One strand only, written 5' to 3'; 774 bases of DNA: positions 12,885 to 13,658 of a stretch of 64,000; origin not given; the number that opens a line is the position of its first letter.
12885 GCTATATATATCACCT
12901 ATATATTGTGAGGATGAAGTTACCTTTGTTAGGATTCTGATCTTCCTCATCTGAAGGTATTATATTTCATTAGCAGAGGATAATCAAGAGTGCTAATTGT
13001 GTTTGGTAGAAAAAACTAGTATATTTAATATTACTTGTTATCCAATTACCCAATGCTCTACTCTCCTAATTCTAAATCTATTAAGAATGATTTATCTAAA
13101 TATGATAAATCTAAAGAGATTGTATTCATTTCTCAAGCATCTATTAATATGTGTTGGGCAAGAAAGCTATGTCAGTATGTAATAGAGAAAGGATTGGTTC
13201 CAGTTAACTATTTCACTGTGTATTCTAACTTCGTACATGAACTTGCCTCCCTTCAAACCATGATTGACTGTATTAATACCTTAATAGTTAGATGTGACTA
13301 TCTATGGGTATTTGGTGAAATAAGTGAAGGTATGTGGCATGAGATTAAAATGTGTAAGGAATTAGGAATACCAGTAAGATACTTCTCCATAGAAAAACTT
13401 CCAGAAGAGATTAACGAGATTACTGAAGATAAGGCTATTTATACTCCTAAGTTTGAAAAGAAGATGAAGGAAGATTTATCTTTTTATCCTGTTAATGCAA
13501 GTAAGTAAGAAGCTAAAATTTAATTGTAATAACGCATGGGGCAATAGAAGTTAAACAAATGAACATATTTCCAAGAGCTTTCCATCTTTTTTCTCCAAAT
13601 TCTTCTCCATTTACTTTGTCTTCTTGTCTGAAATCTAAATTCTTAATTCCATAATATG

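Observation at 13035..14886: HTH-CYTH fusion protein with a small membrane partner, an NDT-like neighbour and a perfect 18-bp palindrome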

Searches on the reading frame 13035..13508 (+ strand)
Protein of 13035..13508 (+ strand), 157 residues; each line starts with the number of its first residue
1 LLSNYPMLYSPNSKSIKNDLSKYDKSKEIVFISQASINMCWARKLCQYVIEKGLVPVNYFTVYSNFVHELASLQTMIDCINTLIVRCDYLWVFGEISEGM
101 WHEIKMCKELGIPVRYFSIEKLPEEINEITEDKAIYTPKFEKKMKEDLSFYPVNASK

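Call 3: search_protein_families(library=pfam, proteins=[window:13035-13508:+], max_evalue=1)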
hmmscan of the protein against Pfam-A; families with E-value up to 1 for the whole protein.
window:13035-13508:+ (157 aa): 2 families
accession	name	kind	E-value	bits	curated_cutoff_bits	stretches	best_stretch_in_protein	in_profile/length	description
PF24963.1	DUF7768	-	1.9e-12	47.8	26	1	36-117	14-98/98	Domain of unknown function (DUF7768)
PF21681.2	Csa5_I-A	-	0.11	13.2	30.3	1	25-87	57-120/158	Type-I-A Cascade subunit Csa5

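Call 4: search_protein_families(library=ncbifam, proteins=[window:13035-13508:+], max_evalue=1)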
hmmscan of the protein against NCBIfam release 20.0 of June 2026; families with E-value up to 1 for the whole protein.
window:13035-13508:+ (157 aa): 1 family
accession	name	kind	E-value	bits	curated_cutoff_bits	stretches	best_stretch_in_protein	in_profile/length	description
NF006882.0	PRK09375.2-3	equivalog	0.036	12.6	561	1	16-86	256-325/447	quinolinate synthase NadA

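Call 5: search_protein_families(library=padloc, proteins=[window:13035-13508:+], max_evalue=1)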
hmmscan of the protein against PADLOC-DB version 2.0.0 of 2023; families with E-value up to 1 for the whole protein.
window:13035-13508:+ (157 aa): 0 families

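Call 46: find_homologous_proteins(query=window:13053-13508:+)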
Query window:13053-13508:+ (151 aa): 17 proteins with E <= 0.001 among 24 candidates.
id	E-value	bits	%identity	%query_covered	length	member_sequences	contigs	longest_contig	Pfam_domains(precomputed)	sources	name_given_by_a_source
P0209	7.5e-76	271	100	79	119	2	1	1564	PF24963.2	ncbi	-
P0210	7.9e-62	226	69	86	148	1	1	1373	PF24963.2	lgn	-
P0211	1.7e-57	212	61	98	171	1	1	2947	PF24963.2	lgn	-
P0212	2.4e-57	211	61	100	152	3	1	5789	PF24963.2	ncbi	-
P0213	2.7e-57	211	60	100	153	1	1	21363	PF24963.2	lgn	-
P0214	7.2e-57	210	61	98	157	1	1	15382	PF24963.2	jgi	jgi:hypothetical protein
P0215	7.6e-57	210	58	100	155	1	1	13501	PF24963.2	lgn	-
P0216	1.0e-56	209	65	93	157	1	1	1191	PF24963.2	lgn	-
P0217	1.7e-56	208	64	91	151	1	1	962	PF24963.2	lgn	-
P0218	9.7e-56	206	60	93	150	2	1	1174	PF24963.2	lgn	-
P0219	2.0e-55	205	62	89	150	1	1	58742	PF24963.2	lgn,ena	-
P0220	2.8e-55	204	59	97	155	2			PF24963.2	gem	-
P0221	5.2e-55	204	58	97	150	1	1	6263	PF24963.2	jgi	jgi:hypothetical protein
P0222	6.8e-55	203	58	98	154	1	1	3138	PF24963.2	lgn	-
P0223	4.9e-54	200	55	98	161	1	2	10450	PF24963.2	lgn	-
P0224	5.0e-52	194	58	95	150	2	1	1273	PF24963.2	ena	-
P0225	6.7e-52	193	57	97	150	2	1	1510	PF24963.2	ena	-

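Call 48: find_encoding_contigs(protein=P0219, flank=5000, max_places=1)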
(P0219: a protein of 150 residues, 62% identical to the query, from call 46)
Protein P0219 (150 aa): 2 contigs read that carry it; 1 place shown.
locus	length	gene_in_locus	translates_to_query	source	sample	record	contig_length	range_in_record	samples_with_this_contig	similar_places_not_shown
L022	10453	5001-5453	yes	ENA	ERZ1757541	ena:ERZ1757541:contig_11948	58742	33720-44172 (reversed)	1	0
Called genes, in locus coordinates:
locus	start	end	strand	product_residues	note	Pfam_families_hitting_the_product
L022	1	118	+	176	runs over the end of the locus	PF11969:DcpS_C, PF01230:HIT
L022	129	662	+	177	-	-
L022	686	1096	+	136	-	PF00383:dCMP_cyt_deam_1, PF14437:MafB19-deam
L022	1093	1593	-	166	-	PF00186:DHFR_1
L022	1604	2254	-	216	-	PF00303:Thymidylat_synt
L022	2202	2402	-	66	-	PF00303:Thymidylat_synt (weak)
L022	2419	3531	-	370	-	PF13439:Glyco_transf_4, PF00534:Glycos_transf_1, PF13692:Glyco_trans_1_4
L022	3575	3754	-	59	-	-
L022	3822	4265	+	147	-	-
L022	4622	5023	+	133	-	PF00293:NUDIX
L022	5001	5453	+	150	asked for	PF24963:DUF7768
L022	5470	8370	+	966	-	PF00133:tRNA-synt_1, PF09334:tRNA-synt_1g, PF08264:Anticodon_1, PF19302:DUF5915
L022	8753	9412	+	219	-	-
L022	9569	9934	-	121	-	PF03575:Peptidase_S51 (weak)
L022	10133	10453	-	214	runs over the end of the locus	PF00963:Cohesin (weak)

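Call 49: find_encoding_contigs(protein=P0213, flank=5000, max_places=1)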
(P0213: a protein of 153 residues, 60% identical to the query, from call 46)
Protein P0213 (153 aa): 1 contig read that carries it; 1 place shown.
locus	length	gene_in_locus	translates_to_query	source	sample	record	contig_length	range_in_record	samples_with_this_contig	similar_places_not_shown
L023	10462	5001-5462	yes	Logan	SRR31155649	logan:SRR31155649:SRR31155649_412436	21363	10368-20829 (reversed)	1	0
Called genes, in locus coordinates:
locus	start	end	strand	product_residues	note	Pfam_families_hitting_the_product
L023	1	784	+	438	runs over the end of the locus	?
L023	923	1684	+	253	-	PF06560:GPI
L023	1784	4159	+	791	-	PF00150:Cellulase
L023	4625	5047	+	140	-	PF00293:NUDIX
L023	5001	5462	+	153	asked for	PF24963:DUF7768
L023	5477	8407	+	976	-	PF00133:tRNA-synt_1, PF09334:tRNA-synt_1g, PF08264:Anticodon_1, PF19302:DUF5915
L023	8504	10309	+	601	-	PF03485:Arg_tRNA_synt_N, PF00750:tRNA-synt_1d, PF05746:DALR_1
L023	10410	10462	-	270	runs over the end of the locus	PF00702:Hydrolase, PF13419:HAD_2, PF13242:Hydrolase_like (weak)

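Call 51: search_solved_structures(query=A3, max_evalue=10)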
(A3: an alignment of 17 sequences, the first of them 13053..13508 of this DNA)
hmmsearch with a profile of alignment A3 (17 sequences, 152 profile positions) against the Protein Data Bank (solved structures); distinct sequences matched with E-value up to 10: 2.
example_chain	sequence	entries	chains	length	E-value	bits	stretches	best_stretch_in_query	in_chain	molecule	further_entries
2zts_A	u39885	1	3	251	1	12.4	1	13-83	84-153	Putative uncharacterized protein PH0186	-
5ycq_A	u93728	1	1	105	2.5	11.2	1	82-139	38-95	Heat shock protein HspQ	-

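Call 55: predict_structure(alignment_id=A3)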
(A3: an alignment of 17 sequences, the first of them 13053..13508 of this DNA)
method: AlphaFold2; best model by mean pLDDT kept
length: 151 residues; sequences in the alignment: 17
mean_pLDDT: 82.9   pTM: 0.77
mean pLDDT of the five models: 82.9, 82.8, 80.9, 77.0, 37.2
residues with pLDDT >= 90: 68; 70-90: 55; 50-70: 23; < 50: 5
segments of 3 or more residues with pLDDT < 50: 1-3
pLDDT, mean of each block of 10 residues (from residue 1): 59 62 89 87 88 61 69 84 95 94 95 84 95 96 90 59
secondary structure, 60 per line:
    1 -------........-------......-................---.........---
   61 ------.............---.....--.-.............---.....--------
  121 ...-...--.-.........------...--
elements in order: H8-15 E23-28 H30-45 E49-52 H53-57 H67-79 E83-87 H92-104 E108-112 E121-123 H132-140

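Call 62: fold_search(model_id=the predicted structure, library=pdb)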
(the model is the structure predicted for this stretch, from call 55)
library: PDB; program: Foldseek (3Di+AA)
matches with E <= 10: 1556; with E <= 0.001: 0
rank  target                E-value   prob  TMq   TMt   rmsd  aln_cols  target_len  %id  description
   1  7qsq_A                1.1e-03  1.00  0.41  0.47  11.3       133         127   14  Permutated N-terminal lobe of the ribose binding protein from Thermotoga maritima (released 2023-01-11)
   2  8qc0_A                1.5e-03  1.00  0.49  0.49   2.9       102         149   14  Nucleoside 2'deoxyribosyltransferase from Chroococcidiopsis thermalis PCC 7203 WT ribosylated (released 2024-02-21)
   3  4jen_A                1.6e-03  1.00  0.46  0.57  10.4       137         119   20  Structure of Clostridium botulinum CMP N-glycosidase, BcmB (released 2013-09-11)
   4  8pqr_D                1.8e-03  1.00  0.50  0.50   2.7       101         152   12  Nucleoside 2'deoxyribosyltransferase from Chroococcidiopsis thermalis PCC 7203 WT bound to DAD_Immucillin-H (released 2024-02-21)
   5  9emx_C                1.8e-03  1.00  0.50  0.49   3.1       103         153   16  Nucleoside 2'deoxyribosyltransferase from Chroococcidiopsis thermalis PCC 7203 Double Mutant Y7F A9S bound to Cordycep (released 2025-05-07)
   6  2a0k_A                1.8e-03  1.00  0.47  0.45   3.6       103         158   12  Crystal structure of Nucleoside 2-deoxyribosyltransferase from Trypanosoma brucei at 1.8 A resolution (released 2005-07-26)
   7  8pqq_D                1.9e-03  1.00  0.50  0.49   3.1       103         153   13  Nucleoside 2'deoxyribosyltransferase from Chroococcidiopsis thermalis PCC 7203 E88Q Mutant bound to Clofarabine (released 2024-02-21)
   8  8v6t_A                1.9e-03  1.00  0.54  0.48   9.4       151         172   14  Crystal structure of EcThsB2 (released 2024-06-12)
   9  8pqt_A                2.0e-03  1.00  0.47  0.46   3.8       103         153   14  Nucleoside 2'deoxyribosyltransferase from Chroococcidiopsis thermalis PCC 7203 WT bound to Bis-Tris (released 2024-02-21)
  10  8v6t_B                2.1e-03  1.00  0.52  0.48   9.5       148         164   14  Crystal structure of EcThsB2 (released 2024-06-12)
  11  8pqs_D                2.3e-03  1.00  0.46  0.46   3.8       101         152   13  Nucleoside 2'deoxyribosyltransferase from Chroococcidiopsis thermalis PCC 7203 E88A Mutant (released 2024-02-21)
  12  9emx_B                2.6e-03  1.00  0.49  0.48   3.1       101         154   15  Nucleoside 2'deoxyribosyltransferase from Chroococcidiopsis thermalis PCC 7203 Double Mutant Y7F A9S bound to Cordycep (released 2025-05-07)
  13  6evs_A                2.9e-03  1.00  0.50  0.55   4.8       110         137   18  Characterization of 2-deoxyribosyltransferase from psychrotolerant bacterium Bacillus psychrosaccharolyticus: a suitab (released 2018-11-14)
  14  6qai_B                3.6e-03  1.00  0.47  0.47   4.6       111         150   14  2-desoxiribosyltransferase from Leishmania mexicana (released 2018-12-26)
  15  8pqr_A                3.8e-03  1.00  0.49  0.48   3.1       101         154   13  Nucleoside 2'deoxyribosyltransferase from Chroococcidiopsis thermalis PCC 7203 WT bound to DAD_Immucillin-H (released 2024-02-21)
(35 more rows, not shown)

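Call 75: search_protein_families(library=phrogs, proteins=[window:13053-13508:+], max_evalue=0.01)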
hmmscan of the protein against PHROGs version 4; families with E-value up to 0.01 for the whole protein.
window:13053-13508:+ (151 aa): 2 families
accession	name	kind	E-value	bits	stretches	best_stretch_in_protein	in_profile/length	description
phrog_355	-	DNA, RNA and nucleotide metabolism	4.3e-11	43.7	1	33-123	97-184/249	nucleoside 2-deoxyribosyltransferase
phrog_3355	-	unknown function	0.00023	22.3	1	71-121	26-74/117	-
